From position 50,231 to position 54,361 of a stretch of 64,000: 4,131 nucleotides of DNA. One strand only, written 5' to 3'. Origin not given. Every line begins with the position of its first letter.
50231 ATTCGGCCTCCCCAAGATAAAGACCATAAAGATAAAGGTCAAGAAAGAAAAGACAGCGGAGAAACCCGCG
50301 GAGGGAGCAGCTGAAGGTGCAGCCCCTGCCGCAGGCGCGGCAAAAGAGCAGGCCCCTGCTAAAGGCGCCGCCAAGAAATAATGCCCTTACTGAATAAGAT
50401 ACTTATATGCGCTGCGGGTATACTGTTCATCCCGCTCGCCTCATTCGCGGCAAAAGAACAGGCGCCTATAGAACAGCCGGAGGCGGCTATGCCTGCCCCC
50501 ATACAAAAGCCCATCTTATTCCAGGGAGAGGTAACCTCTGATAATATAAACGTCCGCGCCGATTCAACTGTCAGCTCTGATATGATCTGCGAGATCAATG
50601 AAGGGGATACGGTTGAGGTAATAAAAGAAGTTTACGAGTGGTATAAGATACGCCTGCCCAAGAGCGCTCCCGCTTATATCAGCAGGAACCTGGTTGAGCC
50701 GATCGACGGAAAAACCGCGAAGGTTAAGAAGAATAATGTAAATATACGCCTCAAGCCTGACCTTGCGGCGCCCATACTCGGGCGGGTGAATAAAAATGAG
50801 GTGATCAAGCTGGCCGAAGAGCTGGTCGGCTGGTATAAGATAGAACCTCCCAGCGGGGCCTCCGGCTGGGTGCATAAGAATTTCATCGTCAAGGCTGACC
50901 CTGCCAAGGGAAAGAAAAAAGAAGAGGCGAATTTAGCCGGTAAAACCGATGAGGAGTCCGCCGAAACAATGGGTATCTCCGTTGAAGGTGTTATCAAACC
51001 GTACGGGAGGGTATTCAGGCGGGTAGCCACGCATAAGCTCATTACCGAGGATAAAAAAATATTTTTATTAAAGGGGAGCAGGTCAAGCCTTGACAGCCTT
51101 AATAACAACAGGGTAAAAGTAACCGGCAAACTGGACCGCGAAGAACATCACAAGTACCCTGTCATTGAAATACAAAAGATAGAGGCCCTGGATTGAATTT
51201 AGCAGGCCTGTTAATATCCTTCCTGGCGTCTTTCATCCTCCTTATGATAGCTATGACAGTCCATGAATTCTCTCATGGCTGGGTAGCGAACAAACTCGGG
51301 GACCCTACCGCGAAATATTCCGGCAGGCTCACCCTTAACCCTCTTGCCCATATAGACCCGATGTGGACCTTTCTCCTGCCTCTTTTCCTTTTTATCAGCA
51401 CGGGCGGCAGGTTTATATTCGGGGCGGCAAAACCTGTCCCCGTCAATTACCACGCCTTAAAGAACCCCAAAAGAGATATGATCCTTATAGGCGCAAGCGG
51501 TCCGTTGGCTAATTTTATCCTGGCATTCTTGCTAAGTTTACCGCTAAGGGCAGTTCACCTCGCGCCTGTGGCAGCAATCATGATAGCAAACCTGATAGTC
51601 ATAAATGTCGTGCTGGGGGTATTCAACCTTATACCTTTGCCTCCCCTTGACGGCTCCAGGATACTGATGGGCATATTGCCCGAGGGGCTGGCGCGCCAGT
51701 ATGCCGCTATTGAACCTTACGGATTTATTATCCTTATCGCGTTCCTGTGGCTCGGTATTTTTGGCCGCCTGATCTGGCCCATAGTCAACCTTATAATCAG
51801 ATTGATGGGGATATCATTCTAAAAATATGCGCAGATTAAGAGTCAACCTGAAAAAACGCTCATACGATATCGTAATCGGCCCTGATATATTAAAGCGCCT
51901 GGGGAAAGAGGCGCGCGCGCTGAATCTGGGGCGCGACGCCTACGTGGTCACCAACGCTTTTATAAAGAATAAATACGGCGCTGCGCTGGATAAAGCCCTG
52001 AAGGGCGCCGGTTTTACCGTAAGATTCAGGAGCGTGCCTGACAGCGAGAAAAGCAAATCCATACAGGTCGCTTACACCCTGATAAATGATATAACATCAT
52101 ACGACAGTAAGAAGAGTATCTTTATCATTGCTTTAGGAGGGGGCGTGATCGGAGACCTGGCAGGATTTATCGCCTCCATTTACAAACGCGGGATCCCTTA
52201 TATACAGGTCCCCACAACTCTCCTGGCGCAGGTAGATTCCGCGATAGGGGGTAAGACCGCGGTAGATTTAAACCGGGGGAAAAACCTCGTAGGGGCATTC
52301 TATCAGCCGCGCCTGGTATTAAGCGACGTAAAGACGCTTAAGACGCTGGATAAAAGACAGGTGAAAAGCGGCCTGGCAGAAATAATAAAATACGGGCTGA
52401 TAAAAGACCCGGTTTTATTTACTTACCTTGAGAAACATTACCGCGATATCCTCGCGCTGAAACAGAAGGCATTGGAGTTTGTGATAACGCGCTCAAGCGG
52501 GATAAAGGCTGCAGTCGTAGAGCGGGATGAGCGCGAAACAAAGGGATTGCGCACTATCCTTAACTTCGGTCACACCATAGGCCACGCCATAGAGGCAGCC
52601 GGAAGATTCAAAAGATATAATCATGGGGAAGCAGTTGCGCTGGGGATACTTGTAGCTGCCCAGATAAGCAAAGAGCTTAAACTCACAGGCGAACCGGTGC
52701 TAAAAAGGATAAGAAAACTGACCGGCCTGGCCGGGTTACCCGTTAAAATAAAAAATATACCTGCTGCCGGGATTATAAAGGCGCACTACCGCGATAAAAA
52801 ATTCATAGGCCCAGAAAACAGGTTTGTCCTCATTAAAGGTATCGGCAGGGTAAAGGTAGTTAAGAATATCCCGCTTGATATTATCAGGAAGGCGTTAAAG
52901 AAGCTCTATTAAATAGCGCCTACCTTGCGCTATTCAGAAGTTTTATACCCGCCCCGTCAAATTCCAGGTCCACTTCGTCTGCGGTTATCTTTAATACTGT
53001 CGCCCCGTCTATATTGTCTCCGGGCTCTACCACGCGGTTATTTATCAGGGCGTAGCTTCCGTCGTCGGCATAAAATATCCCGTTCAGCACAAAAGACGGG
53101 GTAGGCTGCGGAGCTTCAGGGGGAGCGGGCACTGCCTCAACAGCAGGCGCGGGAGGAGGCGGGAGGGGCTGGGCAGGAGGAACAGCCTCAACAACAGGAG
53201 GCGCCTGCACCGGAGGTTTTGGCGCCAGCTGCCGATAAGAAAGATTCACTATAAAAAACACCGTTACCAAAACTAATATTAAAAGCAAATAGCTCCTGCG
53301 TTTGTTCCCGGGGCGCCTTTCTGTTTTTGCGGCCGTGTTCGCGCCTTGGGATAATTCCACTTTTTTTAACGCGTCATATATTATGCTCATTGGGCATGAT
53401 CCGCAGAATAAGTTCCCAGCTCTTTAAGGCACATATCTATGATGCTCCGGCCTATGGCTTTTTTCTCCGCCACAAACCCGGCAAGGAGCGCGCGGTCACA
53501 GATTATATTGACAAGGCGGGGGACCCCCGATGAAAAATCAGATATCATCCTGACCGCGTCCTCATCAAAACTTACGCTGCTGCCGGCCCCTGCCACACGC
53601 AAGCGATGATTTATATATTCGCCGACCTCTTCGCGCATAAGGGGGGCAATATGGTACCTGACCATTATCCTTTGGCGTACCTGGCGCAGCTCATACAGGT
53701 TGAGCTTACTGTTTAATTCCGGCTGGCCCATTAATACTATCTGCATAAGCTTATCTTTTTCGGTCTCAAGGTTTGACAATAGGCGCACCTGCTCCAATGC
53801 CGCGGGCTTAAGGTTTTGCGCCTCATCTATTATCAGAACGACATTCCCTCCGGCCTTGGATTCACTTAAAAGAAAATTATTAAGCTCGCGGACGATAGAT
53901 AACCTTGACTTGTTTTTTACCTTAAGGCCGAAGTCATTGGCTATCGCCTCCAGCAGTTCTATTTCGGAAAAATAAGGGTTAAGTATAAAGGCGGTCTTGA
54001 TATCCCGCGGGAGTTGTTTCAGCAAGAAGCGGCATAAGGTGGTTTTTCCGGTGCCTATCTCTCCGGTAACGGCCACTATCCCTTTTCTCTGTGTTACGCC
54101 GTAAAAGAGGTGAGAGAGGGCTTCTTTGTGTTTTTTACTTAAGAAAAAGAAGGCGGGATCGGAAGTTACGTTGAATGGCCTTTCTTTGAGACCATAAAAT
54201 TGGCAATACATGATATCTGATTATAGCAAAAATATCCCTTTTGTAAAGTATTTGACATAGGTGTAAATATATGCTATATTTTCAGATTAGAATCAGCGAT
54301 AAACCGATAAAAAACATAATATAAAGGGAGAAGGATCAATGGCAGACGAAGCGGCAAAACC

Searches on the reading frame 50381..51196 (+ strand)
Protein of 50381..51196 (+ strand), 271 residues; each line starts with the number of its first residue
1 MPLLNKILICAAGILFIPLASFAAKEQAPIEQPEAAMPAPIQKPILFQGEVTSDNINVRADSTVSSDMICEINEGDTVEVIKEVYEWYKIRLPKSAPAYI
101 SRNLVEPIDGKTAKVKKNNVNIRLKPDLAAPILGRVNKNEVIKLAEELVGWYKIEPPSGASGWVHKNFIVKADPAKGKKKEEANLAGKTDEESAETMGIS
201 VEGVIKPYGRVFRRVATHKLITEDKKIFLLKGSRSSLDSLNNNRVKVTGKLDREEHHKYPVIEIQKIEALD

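Call 66: search_protein_families(library=pfam, proteins=[window:50381-51196:+], max_evalue=0.001)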
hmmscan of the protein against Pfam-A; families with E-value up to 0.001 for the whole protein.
window:50381-51196:+ (271 aa): 3 families
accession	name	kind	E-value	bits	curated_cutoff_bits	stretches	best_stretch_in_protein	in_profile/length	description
PF08239.17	SH3_3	-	1e-22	80.5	27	2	119-169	2-53/54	Bacterial SH3 domain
PF06347.19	SH3_4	-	1.5e-12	47.5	24.1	1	116-167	1-52/56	Bacterial SH3 domain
PF00018.34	SH3_1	-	0.00049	20.1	22.9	0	71-93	15-38/48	SH3 domain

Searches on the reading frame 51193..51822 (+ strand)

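Call 66: search_protein_families(library=pfam, proteins=[window:51193-51822:+], max_evalue=0.001)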
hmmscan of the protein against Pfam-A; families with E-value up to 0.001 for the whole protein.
window:51193-51822:+ (209 aa): 1 family
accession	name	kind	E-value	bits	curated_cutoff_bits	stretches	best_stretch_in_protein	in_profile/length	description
PF02163.28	Peptidase_M50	-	7.3e-16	58.6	27.2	2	132-182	164-215/221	Peptidase family M50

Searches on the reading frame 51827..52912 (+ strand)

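Call 66: search_protein_families(library=pfam, proteins=[window:51827-52912:+], max_evalue=0.001)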
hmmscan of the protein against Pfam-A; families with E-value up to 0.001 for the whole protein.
window:51827-52912:+ (361 aa): 4 families
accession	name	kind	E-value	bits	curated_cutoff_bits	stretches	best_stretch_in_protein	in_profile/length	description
PF01761.26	DHQ_synthase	-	4.8e-44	149.1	24.2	1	70-180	4-114/115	3-dehydroquinate synthase N-terminal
PF24621.2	DHQS_C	-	7.8e-43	146.3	27.6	1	182-325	1-143/144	3-dehydroquinate synthase C-terminal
PF13685.12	Fe-ADH_2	-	8.9e-10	39.2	28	1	16-132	1-108/149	Iron-containing alcohol dehydrogenase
PF00465.25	Fe-ADH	-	1.5e-08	34.9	31.3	1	14-132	3-131/168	Iron-containing alcohol dehydrogenase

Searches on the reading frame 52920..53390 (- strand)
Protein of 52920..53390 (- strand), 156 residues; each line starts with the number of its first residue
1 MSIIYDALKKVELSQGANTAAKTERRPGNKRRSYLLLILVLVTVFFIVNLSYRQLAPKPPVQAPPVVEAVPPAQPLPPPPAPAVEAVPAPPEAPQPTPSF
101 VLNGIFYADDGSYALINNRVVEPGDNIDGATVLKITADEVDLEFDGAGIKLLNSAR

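Call 66: search_protein_families(library=pfam, proteins=[window:52920-53390:-], max_evalue=0.001)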
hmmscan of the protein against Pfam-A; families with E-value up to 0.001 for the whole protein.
window:52920-53390:- (156 aa): 2 families
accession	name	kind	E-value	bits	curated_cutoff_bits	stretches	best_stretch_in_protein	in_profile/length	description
PF16537.11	T2SSB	-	8.3e-05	22.6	28.4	1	98-151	2-58/60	Type II secretion system protein B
PF23862.1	CdsD_C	-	0.00075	19.9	27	0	109-147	12-51/56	CdsD C-terminal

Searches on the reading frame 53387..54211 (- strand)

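Call 66: search_protein_families(library=pfam, proteins=[window:53387-54211:-], max_evalue=0.001)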
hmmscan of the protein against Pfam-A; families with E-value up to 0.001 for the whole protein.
window:53387-54211:- (274 aa): 12 families
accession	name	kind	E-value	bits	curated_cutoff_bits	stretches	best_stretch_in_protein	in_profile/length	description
PF13401.12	AAA_22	-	8.3e-29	101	27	1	41-170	3-130/130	AAA domain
PF13191.12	AAA_16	-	1.6e-13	51.9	32.6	1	29-154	9-163/167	AAA ATPase domain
PF13173.12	AAA_14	-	7.5e-05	23.2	27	1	44-195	3-127/129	AAA domain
PF00004.35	AAA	-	0.00012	23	21.2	1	48-154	3-98/131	ATPase family associated with various cellular activities (AAA)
PF13238.12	AAA_18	-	0.00019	22.3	29.4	1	46-126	1-77/128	AAA domain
PF24883.2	NPHP3_N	-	0.00022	21.9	24.8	0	42-71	21-50/164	Nephrocystin 3, N-terminal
PF01637.24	ATPase_2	-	0.00042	20.6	33.2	0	42-145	19-131/225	ATPase domain predominantly from Archaea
PF02367.23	TsaE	-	0.00044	20.6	26.6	1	29-68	7-46/128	Threonylcarbamoyl adenosine biosynthesis protein TsaE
PF20703.3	nSTAND1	-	0.00051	20.2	27.1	1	30-209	21-205/379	Novel STAND NTPase 1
PF13604.12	AAA_30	-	0.0007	19.8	27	0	39-163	14-124/191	AAA domain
PF09848.15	SLFN-g3_helicase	-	0.00081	19.2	24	1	44-136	2-93/354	Schlafen group 3, DNA/RNA helicase domain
PF02492.25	cobW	-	0.00082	19.4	20.7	0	46-81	3-38/180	CobW/HypB/UreG, nucleotide-binding domain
